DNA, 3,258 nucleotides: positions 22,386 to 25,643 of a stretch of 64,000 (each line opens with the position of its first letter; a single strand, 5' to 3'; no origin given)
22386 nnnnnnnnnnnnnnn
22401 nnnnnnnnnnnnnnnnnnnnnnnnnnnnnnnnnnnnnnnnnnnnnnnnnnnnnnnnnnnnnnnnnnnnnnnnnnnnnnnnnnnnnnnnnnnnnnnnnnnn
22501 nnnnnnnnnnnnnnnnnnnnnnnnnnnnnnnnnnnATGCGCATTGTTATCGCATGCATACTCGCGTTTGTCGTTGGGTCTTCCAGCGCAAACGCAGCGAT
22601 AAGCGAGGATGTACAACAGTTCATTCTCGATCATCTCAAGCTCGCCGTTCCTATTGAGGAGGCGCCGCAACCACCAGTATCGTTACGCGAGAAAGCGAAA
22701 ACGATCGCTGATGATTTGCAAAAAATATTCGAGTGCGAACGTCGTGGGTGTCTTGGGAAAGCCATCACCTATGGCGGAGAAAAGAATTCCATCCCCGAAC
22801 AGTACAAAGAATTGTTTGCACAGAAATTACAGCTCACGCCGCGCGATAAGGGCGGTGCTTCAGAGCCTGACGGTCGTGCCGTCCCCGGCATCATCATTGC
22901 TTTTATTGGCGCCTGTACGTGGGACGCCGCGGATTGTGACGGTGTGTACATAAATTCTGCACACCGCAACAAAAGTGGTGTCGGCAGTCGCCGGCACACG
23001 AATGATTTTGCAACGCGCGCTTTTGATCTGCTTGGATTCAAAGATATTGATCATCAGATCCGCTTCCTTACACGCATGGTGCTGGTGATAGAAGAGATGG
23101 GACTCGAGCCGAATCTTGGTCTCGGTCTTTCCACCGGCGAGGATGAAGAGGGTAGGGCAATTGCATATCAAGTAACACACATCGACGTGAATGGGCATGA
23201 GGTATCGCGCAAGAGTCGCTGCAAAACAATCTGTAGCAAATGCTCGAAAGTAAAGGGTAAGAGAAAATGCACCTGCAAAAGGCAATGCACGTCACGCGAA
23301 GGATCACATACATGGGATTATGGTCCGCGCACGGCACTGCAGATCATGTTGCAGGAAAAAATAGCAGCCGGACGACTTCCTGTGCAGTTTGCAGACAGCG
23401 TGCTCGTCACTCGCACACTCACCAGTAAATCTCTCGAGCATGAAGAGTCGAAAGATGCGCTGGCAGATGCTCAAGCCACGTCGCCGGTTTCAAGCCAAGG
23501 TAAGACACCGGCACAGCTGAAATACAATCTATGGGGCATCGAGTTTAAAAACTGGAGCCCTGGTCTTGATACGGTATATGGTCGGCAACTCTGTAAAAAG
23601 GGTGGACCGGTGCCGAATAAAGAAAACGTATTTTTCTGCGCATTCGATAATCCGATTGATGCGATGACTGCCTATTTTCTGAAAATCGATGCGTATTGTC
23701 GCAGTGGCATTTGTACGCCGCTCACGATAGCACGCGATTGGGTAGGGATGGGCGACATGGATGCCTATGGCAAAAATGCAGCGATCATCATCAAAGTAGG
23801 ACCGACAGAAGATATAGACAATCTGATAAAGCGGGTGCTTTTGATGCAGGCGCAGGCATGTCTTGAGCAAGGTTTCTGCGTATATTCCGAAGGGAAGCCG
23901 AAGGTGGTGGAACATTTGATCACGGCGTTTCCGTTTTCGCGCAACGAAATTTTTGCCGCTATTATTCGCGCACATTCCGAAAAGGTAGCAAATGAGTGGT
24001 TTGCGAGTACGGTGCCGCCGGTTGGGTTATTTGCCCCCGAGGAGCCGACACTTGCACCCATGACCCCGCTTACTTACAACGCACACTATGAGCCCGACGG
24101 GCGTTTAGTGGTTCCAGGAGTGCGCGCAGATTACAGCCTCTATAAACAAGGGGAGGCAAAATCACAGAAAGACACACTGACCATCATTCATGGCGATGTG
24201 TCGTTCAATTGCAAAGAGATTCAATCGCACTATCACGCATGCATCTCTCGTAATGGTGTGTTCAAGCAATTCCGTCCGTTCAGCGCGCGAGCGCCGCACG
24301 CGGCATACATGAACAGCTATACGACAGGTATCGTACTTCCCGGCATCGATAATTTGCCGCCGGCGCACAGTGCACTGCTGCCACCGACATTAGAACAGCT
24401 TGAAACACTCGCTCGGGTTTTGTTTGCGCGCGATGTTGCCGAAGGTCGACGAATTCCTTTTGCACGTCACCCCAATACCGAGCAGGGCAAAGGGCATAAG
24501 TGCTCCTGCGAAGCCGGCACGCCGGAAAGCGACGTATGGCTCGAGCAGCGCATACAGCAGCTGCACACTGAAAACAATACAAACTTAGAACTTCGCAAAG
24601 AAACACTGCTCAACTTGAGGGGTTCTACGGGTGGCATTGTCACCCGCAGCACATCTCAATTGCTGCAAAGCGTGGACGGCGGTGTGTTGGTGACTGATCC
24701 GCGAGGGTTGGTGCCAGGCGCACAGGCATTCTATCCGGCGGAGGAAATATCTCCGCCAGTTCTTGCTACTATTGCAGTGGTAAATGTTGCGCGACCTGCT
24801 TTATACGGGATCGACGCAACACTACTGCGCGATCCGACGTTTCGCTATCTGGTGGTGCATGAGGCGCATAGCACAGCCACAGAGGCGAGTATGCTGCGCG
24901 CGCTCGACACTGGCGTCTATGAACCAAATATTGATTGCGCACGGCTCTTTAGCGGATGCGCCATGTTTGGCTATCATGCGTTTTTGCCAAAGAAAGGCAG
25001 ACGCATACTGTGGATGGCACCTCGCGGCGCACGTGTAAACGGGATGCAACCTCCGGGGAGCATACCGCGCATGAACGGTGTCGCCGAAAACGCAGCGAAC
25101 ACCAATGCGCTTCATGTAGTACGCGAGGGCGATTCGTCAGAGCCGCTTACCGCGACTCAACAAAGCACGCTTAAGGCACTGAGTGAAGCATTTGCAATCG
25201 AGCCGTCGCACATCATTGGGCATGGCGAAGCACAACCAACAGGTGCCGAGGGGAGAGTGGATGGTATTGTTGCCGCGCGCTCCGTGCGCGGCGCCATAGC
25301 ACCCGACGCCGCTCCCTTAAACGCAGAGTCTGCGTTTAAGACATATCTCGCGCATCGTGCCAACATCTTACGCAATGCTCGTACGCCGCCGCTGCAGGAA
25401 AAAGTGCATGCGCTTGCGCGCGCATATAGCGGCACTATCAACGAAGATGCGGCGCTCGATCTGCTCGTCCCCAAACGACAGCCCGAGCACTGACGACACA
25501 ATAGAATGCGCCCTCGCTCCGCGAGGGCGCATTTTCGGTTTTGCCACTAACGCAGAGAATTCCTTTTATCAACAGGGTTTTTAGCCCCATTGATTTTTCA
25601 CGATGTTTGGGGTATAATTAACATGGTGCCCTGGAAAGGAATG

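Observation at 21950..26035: Secreted GH73-like plus Amidase_2-like hydrolase flanked by two small secreted proteins under near-identical duplicated promoters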

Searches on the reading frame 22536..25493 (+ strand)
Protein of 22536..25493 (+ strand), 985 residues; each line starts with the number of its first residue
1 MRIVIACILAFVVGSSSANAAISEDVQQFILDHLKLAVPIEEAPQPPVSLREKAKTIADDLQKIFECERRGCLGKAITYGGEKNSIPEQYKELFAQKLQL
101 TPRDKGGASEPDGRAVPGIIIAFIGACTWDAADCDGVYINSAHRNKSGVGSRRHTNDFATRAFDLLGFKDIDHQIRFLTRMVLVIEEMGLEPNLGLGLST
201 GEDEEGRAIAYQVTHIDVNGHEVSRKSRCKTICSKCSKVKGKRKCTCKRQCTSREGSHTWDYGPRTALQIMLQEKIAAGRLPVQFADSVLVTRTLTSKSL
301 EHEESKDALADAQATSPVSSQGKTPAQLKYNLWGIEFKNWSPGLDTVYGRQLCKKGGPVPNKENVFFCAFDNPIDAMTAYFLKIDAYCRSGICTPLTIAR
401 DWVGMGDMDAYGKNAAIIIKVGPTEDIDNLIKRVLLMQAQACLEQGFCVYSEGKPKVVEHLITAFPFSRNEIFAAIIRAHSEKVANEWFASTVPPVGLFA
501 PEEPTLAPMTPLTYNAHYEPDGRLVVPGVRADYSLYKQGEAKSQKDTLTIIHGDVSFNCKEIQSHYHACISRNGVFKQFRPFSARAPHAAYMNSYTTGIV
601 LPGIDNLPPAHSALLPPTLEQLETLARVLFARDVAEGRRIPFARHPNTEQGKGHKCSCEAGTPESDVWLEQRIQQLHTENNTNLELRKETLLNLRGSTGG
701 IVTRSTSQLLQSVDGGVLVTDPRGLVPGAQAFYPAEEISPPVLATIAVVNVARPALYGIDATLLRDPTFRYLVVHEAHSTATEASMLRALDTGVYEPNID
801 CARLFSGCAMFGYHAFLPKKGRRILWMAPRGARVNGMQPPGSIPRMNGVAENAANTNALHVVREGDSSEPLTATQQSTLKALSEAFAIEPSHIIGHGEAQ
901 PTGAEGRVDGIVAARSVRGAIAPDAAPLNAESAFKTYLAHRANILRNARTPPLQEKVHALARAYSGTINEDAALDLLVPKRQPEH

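Call 8: search_protein_families(library=pfam, proteins=[window:22536-25493:+], max_evalue=1)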
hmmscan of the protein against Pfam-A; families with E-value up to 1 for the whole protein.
window:22536-25493:+ (985 aa): 1 family
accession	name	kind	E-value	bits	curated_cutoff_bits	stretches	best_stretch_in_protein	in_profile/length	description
PF01510.30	Amidase_2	-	4.9e-09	37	26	2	555-641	28-111/131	N-acetylmuramoyl-L-alanine amidase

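Call 17: search_solved_structures(query=window:22536-25493:+, max_evalue=1, show_alignments=2)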
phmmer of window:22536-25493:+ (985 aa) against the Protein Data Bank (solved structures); distinct sequences matched with E-value up to 1: 0.

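Call 18: find_homologous_proteins(query=window:22536-25493:+)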
Query window:22536-25493:+: 8000 candidates shared short words with the query, none scored E <= 0.001.

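Call 21: search_protein_families(library=ncbifam, proteins=[window:22536-25493:+], max_evalue=1)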
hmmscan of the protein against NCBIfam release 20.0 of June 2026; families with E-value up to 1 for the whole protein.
window:22536-25493:+ (985 aa): 1 family
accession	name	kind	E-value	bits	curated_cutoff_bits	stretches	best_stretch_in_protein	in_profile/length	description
NF008758.0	PRK11789.1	equivalog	0.048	13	143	1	560-606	72-126/190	1,6-anhydro-N-acetylmuramyl-L-alanine amidase AmpD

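Call 22: search_protein_families(library=phrogs, proteins=[window:22536-25493:+], max_evalue=1)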
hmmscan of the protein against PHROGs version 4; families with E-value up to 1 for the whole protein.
window:22536-25493:+ (985 aa): 1 family
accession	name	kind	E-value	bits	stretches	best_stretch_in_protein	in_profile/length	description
phrog_822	-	lysis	0.0053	17.5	1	566-629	59-120/215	amidase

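Call 36: search_protein_representatives(protein=window:22536-25493:+)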
Query: 985 residues. Proteins with E-value up to 0.001 (for the whole library): 15; up to 1e-10: 5; up to 1e-30: 4. The best 15 are listed.
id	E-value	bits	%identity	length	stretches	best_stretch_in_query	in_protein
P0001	1.1e-64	235.2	52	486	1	50-290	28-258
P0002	6.7e-59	216.1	55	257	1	53-289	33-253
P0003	1.1e-41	159.1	41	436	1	41-288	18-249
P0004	6.0e-41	156.7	43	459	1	49-285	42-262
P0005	7.9e-16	73.5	57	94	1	106-186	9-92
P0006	1.1e-10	56.5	40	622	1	312-448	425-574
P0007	7.0e-07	43.9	36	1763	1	326-456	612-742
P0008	3.5e-05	38.3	31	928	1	721-929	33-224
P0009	6.0e-05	37.5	37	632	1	809-920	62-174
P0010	1.5e-04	36.2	30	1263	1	728-938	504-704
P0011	1.7e-04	36.1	37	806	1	749-906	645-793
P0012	5.5e-04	34.3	32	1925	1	757-920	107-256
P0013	6.9e-04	34.0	32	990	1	809-926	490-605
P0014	7.5e-04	33.9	29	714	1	809-941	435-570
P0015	8.4e-04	33.7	33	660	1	810-912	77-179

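Call 38: search_protein_families(library=pfam, proteins=[P0001, P0002, P0003, P0004, P0006, P0007, P0008, P0009, P0010, P0011], max_evalue=0.01)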
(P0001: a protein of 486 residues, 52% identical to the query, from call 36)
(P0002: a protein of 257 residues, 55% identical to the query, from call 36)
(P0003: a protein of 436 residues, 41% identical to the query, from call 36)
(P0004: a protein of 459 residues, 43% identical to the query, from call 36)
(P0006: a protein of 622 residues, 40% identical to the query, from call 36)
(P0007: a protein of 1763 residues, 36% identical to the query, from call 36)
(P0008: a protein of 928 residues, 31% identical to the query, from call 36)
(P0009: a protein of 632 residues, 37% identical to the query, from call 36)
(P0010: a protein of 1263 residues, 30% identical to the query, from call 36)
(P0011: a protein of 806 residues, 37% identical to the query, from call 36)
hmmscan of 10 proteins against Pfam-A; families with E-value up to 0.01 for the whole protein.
P0001 (486 aa): 0 families

P0002 (257 aa): 0 families

P0003 (436 aa): 0 families

P0004 (459 aa): 0 families

P0006 (622 aa): 0 families

P0007 (1763 aa): 1 family
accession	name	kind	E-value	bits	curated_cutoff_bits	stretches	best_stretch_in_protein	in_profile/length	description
PF01510.30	Amidase_2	-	8.3e-06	26.6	26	1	1231-1355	4-130/131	N-acetylmuramoyl-L-alanine amidase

P0008 (928 aa): 1 family
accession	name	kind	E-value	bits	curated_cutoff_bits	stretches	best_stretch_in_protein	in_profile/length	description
PF01510.30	Amidase_2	-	2.2e-20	73.8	26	1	77-201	3-124/131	N-acetylmuramoyl-L-alanine amidase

P0009 (632 aa): 1 family
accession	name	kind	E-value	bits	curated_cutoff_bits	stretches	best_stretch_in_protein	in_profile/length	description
PF01510.30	Amidase_2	-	5.4e-17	62.8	26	1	34-158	6-124/131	N-acetylmuramoyl-L-alanine amidase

P0010 (1263 aa): 1 family
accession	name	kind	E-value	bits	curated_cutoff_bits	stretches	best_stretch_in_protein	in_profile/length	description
PF01510.30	Amidase_2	-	1.5e-20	74.3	26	1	542-663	3-122/131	N-acetylmuramoyl-L-alanine amidase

P0011 (806 aa): 1 family
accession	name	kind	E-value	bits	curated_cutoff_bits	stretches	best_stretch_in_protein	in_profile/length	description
PF01510.30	Amidase_2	-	4.8e-17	62.9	26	1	663-786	3-121/131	N-acetylmuramoyl-L-alanine amidase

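Call 49: find_encoding_contigs(protein=P0003, flank=10000, max_places=3)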
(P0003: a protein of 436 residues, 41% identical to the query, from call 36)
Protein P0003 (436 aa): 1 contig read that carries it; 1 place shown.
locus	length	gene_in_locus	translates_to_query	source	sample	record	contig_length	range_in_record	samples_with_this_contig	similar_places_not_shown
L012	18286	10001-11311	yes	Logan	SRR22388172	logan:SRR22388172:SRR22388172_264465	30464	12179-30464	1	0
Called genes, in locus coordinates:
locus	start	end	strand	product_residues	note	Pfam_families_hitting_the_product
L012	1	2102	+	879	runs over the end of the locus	PF02683:DsbD_TM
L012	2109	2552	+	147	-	PF13473:Cupredoxin_1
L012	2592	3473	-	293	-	PF00487:FA_desaturase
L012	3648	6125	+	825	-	PF00122:E1-E2_ATPase, PF08282:Hydrolase_3 (faint), PF00702:Hydrolase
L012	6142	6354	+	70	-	PF00403:HMA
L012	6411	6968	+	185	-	-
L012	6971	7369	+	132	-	-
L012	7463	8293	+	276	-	PF02585:PIG-L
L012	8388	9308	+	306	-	PF22645:GKRP_SIS_N, PF20741:GKRP-like_C (weak)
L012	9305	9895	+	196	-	PF01182:Glucosamine_iso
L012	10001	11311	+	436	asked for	-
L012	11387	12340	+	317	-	PF02557:VanY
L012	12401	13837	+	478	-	PF01471:PG_binding_1 (weak)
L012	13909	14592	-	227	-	PF01797:Y1_Tnp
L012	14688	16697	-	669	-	PF16927:HisKA_7TM, PF00512:HisKA, PF02518:HATPase_c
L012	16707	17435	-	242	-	-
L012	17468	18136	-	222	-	PF27704:GuanidinoAc_N-MeTrfase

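Call 79: search_protein_families(library=padloc, proteins=[window:22536-25493:+], max_evalue=0.1)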
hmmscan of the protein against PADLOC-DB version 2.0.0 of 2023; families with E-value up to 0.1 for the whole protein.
window:22536-25493:+ (985 aa): 0 families
